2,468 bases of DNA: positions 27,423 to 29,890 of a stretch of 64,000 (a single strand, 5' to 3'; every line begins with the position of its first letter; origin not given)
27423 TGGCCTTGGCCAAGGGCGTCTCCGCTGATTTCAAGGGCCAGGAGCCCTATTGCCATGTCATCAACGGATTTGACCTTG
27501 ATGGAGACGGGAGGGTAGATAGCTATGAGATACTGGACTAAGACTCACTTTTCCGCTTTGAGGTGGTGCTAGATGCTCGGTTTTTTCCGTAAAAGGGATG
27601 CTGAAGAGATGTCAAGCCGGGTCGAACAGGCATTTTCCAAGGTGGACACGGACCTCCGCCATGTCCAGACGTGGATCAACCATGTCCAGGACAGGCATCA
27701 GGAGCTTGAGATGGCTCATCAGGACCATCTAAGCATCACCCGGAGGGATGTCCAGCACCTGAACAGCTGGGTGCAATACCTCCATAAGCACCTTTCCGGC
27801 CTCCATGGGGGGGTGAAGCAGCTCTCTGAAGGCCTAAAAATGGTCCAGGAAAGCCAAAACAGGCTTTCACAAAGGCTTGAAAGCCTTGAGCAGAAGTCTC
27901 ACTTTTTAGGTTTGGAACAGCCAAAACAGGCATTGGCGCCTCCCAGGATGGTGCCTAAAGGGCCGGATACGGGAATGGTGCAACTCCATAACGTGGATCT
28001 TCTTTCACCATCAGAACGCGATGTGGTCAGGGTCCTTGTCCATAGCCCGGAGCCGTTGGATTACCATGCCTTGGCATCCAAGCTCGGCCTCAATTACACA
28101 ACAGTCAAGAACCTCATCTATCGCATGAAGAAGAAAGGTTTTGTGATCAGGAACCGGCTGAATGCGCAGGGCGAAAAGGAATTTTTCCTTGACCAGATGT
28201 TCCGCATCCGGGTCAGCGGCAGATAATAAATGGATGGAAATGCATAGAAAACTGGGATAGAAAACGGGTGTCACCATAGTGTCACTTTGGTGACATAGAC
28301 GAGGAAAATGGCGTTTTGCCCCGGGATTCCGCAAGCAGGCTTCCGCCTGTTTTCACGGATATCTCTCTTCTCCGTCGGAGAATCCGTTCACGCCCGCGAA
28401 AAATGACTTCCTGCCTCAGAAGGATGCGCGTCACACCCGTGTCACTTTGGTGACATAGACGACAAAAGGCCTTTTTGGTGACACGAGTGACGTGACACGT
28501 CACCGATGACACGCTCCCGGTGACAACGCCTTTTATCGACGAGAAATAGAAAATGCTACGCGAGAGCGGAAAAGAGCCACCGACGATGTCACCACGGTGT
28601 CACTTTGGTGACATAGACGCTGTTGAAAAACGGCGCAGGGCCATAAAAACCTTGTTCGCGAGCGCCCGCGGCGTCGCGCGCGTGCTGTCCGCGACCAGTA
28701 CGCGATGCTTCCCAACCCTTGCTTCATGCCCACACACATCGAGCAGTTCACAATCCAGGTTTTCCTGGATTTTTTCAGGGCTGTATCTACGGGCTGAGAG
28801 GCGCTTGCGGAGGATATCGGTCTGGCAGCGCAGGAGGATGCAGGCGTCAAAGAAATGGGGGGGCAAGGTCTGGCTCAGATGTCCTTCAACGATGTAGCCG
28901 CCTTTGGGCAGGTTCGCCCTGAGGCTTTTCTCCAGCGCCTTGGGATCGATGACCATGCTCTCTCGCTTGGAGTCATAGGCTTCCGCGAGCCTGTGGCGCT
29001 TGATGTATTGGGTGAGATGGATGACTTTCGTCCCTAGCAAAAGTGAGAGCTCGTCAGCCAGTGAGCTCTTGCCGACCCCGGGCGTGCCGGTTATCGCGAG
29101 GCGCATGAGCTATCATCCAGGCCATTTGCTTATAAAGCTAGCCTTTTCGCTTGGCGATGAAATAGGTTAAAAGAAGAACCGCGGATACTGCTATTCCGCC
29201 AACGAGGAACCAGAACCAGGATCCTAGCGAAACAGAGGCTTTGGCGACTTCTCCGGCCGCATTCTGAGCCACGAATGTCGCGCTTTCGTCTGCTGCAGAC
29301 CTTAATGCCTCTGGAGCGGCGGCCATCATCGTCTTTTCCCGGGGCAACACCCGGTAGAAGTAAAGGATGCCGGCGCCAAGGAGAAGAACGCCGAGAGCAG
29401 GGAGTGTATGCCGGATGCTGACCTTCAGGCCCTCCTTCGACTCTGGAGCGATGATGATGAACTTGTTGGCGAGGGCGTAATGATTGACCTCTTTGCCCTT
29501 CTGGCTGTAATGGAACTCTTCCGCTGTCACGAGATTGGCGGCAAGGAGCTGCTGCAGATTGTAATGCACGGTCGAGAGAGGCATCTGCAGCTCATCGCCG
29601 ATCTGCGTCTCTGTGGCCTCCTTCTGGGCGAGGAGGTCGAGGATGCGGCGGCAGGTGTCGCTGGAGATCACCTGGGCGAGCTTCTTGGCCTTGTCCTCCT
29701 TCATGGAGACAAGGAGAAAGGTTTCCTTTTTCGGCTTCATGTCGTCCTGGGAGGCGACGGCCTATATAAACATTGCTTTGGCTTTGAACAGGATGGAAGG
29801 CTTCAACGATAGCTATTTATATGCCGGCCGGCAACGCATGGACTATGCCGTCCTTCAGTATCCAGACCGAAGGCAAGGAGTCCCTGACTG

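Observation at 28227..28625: Array of three ~33-bp palindromic repeats at ~159-bp spacing in a non-coding gap between convergent genes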

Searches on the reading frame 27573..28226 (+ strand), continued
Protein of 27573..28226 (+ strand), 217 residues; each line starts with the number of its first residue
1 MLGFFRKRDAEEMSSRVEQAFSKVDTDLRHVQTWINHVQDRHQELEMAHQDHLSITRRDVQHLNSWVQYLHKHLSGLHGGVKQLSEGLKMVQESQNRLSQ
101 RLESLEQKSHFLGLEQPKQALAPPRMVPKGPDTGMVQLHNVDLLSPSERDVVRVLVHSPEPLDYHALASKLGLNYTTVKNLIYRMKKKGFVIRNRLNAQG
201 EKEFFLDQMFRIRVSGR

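Call 70: find_encoding_contigs(protein=P0006, flank=5000, max_places=2)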
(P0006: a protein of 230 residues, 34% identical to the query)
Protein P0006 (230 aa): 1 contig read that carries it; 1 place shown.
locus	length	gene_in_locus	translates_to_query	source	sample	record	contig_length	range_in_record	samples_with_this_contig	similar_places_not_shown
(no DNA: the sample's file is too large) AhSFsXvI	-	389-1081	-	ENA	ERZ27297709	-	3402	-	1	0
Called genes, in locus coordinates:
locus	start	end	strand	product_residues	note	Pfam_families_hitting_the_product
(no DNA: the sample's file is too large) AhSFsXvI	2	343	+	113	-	?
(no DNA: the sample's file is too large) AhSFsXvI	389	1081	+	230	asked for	-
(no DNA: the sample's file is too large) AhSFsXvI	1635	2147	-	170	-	PF02224:Cytidylate_kin (faint), PF08433:KTI12 (weak), PF13238:AAA_18, PF13401:AAA_22 (weak), PF13671:AAA_33 (faint), PF01202:SKI (faint), PF13207:AAA_17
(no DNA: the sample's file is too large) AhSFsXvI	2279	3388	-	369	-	PF01075:Glyco_transf_9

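Call 71: find_encoding_contigs(protein=P0013, flank=5000, max_places=2)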
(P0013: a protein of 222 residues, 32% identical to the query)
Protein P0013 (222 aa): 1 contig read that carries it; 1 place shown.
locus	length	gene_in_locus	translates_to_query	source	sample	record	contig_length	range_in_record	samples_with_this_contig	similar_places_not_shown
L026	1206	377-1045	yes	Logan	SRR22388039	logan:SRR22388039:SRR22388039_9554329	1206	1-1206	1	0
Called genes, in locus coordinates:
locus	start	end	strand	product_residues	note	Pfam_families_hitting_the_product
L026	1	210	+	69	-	?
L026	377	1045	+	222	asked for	-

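Call 76: fold_search(model_id=the predicted structure, library=pdb)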
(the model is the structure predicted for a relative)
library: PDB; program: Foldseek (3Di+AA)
matches with E <= 10: 1724; with E <= 0.001: 3
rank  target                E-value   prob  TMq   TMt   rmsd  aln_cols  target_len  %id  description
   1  3eco_A                1.4e-04  1.00  0.27  0.41   2.2        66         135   21  Crystal structure of MepR, a transcription regulator of the Staphylococcus aureus multidrug efflux pump MepA (released 2009-02-10)
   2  4l9t_B                7.5e-04  1.00  0.25  0.38   2.5        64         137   22  Crystal structure of MepR F27L mutant from multidrug resistant S. aureus clinical isolate (released 2013-09-11)
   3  4l9t_A                8.0e-04  1.00  0.27  0.40   2.5        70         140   21  Crystal structure of MepR F27L mutant from multidrug resistant S. aureus clinical isolate (released 2013-09-11)
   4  2fe3_B                1.1e-03  1.00  0.26  0.39   2.1        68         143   15  The crystal structure of bacillus subtilis PerR-Zn reveals a novel Zn(Cys)4 Structural redox switch (released 2006-12-19)
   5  4fht_A                1.4e-03  1.00  0.29  0.43   2.6        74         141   22  Crystal Structure of the PcaV transcriptional regulator from Streptomyces coelicolor in complex with its natural ligan (released 2013-04-24)
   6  3q5f_B                1.6e-03  1.00  0.28  0.42   1.8        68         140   16  Crystal structure of the Salmonella transcriptional regulator SlyA in complex with DNA (released 2011-05-04)
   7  3q5f_A                1.6e-03  1.00  0.28  0.42   1.8        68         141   16  Crystal structure of the Salmonella transcriptional regulator SlyA in complex with DNA (released 2011-05-04)
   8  4lll_M                1.9e-03  1.00  0.26  0.44   2.4        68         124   20  Crystal structure of S. aureus MepR-DNA complex (released 2014-05-14)
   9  5fb2_A                1.9e-03  1.00  0.25  0.37   2.5        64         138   22  S. aureus MepR F27L Mutant bound to oligodeoxyribonucleotide (released 2016-12-14)
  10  5ffx_A                2.0e-03  1.00  0.25  0.38   2.4        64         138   22  S. aureus MepR G34K Mutant (released 2016-12-21)
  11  1lj9_A                2.1e-03  1.00  0.26  0.38   2.6        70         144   21  The crystal structure of the transcriptional regulator SlyA (released 2003-01-21)
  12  4lln_D                2.4e-03  1.00  0.25  0.38   2.4        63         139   22  Crystal structure of S. aureus MepR-DNA complex (released 2014-05-14)
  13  4ld5_A                2.4e-03  1.00  0.24  0.37   2.6        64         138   22  Crystal structure of MepR Q18P mutant from multidrug resistant S. aureus clinical isolate (released 2013-09-11)
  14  4a6d                  2.9e-03  1.00  0.25  0.16   2.2        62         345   18  Crystal structure of human N-acetylserotonin methyltransferase (ASMT) in complex with SAM (released 2012-11-07)
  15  5ffx_D                2.9e-03  1.00  0.25  0.37   2.6        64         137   22  S. aureus MepR G34K Mutant (released 2016-12-21)
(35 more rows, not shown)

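Call 80: search_protein_representatives(alignment_id=A2)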
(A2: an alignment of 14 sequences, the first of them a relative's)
Query: 14 sequences, 219 profile positions. Proteins with E-value up to 0.001 (for the whole library): 515; up to 1e-10: 202; up to 1e-30: 34. The best 150 are listed.
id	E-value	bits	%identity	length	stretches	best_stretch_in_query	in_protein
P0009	6.3e-82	290.9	-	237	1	1-219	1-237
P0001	4.5e-79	281.6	-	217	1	1-219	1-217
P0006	3.1e-77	275.6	-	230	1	2-219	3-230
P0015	2.4e-64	233.4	-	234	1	1-219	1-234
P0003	2.7e-61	223.4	-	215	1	2-219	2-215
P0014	3.6e-59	216.5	-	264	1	5-219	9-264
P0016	5.9e-53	196.2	-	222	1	1-219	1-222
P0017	3.1e-51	190.6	-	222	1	1-219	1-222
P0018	4.0e-49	183.7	-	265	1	1-219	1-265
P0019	1.6e-48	181.7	-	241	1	2-219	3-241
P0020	1.6e-47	178.4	-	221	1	10-219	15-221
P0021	2.6e-42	161.4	-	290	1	3-219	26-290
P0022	6.5e-42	160.1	-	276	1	12-219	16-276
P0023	8.6e-42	159.7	-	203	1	1-219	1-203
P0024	1.2e-41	159.2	-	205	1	7-219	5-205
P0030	5.4e-39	150.5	-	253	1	1-219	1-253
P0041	1.3e-31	126.4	-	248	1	3-219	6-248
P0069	7.6e-21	91.2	-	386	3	12-215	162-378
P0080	5.7e-20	88.3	-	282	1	5-218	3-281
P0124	1.3e-15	74.1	-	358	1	12-215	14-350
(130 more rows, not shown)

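Call 81: list_cluster_members(proteins=[P0015, P0016, P0018, P0021, P0023, P0030, P0041, P0069, P0080, P0124])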
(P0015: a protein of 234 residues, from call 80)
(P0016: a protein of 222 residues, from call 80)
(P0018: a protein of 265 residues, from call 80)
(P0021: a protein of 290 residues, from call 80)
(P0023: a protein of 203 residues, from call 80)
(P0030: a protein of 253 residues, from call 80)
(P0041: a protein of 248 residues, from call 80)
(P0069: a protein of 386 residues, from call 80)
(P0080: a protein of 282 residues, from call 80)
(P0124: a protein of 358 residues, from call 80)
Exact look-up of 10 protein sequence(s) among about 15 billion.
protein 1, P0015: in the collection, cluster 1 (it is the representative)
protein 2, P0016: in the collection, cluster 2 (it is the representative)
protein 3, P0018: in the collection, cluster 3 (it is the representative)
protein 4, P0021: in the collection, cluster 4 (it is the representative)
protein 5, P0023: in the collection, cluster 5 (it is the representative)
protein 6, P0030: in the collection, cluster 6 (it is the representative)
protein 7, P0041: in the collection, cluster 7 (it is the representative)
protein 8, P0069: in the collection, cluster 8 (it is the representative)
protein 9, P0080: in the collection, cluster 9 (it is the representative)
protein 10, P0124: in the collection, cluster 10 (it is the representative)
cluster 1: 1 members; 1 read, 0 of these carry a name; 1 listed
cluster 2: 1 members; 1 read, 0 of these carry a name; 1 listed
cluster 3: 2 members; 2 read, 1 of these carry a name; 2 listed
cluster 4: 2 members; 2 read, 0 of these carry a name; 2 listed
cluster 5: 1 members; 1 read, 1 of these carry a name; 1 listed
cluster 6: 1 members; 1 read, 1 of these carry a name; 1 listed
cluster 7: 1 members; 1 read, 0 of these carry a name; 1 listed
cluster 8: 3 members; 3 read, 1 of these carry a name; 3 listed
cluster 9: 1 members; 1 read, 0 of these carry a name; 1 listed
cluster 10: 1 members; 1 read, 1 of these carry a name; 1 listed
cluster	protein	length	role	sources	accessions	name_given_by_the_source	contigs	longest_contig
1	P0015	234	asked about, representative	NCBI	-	-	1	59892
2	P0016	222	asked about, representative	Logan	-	-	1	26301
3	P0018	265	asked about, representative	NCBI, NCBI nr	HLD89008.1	MAG TPA: hypothetical protein VI894_02265 [Candidatus Nanoarchaeia archaeon] | hypothetical protein [Candidatus Nanoarchaeia archaeon]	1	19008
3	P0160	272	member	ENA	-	-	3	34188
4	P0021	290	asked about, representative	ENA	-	-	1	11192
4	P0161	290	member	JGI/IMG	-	-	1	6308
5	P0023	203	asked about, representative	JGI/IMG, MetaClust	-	\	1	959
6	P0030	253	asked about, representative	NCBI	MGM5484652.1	MAG: hypothetical protein ACQEP1_02150 [Nanobdellota archaeon]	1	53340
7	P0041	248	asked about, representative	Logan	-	-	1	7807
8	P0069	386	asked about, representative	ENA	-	-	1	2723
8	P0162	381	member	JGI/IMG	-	chromosome segregation ATPase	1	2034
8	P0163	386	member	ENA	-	-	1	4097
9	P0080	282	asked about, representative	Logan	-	-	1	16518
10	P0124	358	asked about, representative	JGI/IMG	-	DNA repair exonuclease SbcCD ATPase subunit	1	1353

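Call 91: find_homologous_proteins(query=A3, max_evalue=1e-10)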
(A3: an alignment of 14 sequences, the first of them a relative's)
Query A3 (14 sequences) (238 aa, profile of the alignment): 84 proteins with E <= 1e-10 among 8000 candidates.
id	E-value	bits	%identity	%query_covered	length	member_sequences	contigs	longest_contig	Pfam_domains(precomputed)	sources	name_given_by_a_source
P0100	7.7e-98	346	34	100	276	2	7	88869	-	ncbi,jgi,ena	-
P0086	3.3e-95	337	40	91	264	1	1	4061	PF13412.13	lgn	-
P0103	1.2e-94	335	34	94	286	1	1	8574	PF13412.13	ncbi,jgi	-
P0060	1.3e-93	332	64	32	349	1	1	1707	-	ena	-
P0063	3.2e-90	321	30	98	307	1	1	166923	-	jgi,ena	jgi:hypothetical protein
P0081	2.2e-89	318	43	59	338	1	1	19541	-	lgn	-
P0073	4.1e-89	317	35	92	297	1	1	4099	-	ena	-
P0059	6.2e-88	313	31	100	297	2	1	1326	PF11166.13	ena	-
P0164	8.4e-88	313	35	92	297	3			-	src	-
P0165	8.4e-87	310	64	32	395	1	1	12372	-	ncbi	-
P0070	2.2e-86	308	35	92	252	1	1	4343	-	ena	-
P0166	3.4e-86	308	37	91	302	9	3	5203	-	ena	-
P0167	6.7e-85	303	59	34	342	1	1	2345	-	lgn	-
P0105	1.4e-84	302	35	100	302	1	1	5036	-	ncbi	-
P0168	6.6e-84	300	33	90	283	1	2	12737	PF13412.13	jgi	-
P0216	3.7e-67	245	34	95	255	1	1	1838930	PF13412.13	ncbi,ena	-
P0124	1.9e-66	243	37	61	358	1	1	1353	-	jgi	jgi:DNA repair exonuclease SbcCD ATPase subunit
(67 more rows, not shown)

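Call 92: find_encoding_contigs(protein=P0216, flank=10000, max_places=3)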
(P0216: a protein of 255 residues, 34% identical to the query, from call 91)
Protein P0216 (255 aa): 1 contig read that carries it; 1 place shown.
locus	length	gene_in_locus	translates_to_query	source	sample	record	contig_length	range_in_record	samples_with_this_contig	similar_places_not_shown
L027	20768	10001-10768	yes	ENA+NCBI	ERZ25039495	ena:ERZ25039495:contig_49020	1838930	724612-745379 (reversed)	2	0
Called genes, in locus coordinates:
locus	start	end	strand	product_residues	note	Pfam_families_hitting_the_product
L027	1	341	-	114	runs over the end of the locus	-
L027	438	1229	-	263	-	PF04748:Polysacc_deac_2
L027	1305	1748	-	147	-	PF02915:Rubrerythrin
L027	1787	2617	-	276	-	PF17284:Spermine_synt_N (weak), PF01564:Spermine_synth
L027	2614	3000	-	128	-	PF02675:AdoMet_dc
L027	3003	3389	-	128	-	PF02675:AdoMet_dc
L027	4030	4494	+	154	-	-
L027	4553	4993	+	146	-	PF11969:DcpS_C, PF01230:HIT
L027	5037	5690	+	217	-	PF12840:HTH_20 (weak)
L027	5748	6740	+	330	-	PF00005:ABC_tran, PF13304:AAA_21 (weak)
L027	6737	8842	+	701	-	PF12698:ABC2_membrane_3, PF01061:ABC2_membrane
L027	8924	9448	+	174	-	-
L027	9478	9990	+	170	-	PF20720:nSTAND3 (faint), PF13521:AAA_28 (weak), PF00004:AAA (weak), PF13207:AAA_17, PF13238:AAA_18, PF13671:AAA_33 (faint)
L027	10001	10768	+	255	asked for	PF13412:HTH_24 (weak)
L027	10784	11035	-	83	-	-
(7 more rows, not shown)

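Call 99: search_dna_similar(query=P0001, collection=plasmids, mode=protein, max_evalue=0.001, max_rows=5)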
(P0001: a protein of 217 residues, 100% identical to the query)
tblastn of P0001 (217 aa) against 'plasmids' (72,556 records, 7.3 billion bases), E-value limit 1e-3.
No match.

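Call 100: search_dna_similar(query=P0001, collection=phages, mode=protein, max_evalue=0.001, max_rows=5)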
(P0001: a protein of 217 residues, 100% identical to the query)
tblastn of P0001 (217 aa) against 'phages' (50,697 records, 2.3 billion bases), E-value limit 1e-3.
No match.

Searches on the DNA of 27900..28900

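Call 51: search_rna_families(source=window, start=27900, end=28900, threshold=evalue, max_evalue=5)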
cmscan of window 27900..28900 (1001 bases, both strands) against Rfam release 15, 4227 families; matches with E-value up to 5: 0.
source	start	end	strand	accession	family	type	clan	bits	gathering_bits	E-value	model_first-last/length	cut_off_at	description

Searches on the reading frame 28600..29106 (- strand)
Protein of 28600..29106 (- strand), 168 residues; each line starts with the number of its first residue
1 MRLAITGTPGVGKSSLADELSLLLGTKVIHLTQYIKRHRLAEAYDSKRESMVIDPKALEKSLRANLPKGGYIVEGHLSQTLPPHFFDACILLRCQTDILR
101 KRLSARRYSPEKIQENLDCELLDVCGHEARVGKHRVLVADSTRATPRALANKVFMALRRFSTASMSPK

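Call 7: search_protein_families(library=pfam, proteins=[window:28600-29106:-], max_evalue=0.01)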
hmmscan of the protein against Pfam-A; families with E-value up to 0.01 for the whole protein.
window:28600-29106:- (168 aa): 8 families
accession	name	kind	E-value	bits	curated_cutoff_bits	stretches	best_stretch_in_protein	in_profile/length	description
PF13238.12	AAA_18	-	5.6e-24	85.5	29.4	1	4-122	2-127/128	AAA domain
PF13207.12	AAA_17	-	3.5e-06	27.8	27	1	6-108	1-124/136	AAA domain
PF13191.12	AAA_16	-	7.7e-05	23.7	32.6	1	4-80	28-63/167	AAA ATPase domain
PF07728.20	AAA_5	-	0.0018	18.7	22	1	5-61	4-63/139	AAA domain (dynein-related subfamily)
PF13521.12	AAA_28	-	0.0019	18.8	27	1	3-30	2-29/164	AAA domain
PF13671.12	AAA_33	-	0.0039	17.9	27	0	5-46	4-45/143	AAA domain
PF20720.3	nSTAND3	-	0.0044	17.2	27.2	1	4-34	21-51/155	Novel STAND NTPase 3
PF03266.21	NTPase_1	-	0.0056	17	23.9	0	2-24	1-23/168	NTPase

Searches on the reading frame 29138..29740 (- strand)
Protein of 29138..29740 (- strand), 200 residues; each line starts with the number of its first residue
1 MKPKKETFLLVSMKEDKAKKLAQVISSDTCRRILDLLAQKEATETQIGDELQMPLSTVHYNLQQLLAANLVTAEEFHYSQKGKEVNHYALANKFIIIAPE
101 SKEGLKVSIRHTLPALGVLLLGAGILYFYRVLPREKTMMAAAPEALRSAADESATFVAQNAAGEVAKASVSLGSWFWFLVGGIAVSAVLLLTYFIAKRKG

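Call 7: search_protein_families(library=pfam, proteins=[window:29138-29740:-], max_evalue=0.01)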
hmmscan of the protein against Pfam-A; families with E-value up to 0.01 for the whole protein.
window:29138-29740:- (200 aa): 7 families
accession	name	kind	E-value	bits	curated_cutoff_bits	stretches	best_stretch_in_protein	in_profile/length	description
PF12840.13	HTH_20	-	4.3e-10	39.8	27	1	26-72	2-49/51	Helix-turn-helix domain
PF01022.26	HTH_5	-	3.6e-05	24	22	1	31-72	5-46/47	Bacterial regulatory protein, arsR family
PF09339.16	HTH_IclR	-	0.00055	20.1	22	1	32-72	7-49/52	IclR helix-turn-helix domain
PF12802.13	MarR_2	-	0.0011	19.5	27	1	31-74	8-53/61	MarR family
PF05331.17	DUF742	-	0.0011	19.2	27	1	9-81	24-95/114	Protein of unknown function (DUF742)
PF01978.25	TrmB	-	0.0079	16.5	25.6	0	34-75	15-56/68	Sugar-specific transcriptional regulator TrmB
PF25213.1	HVO_A0261_N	-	0.0079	16.5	35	0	21-78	4-61/86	HVO_A0261 N-terminal domain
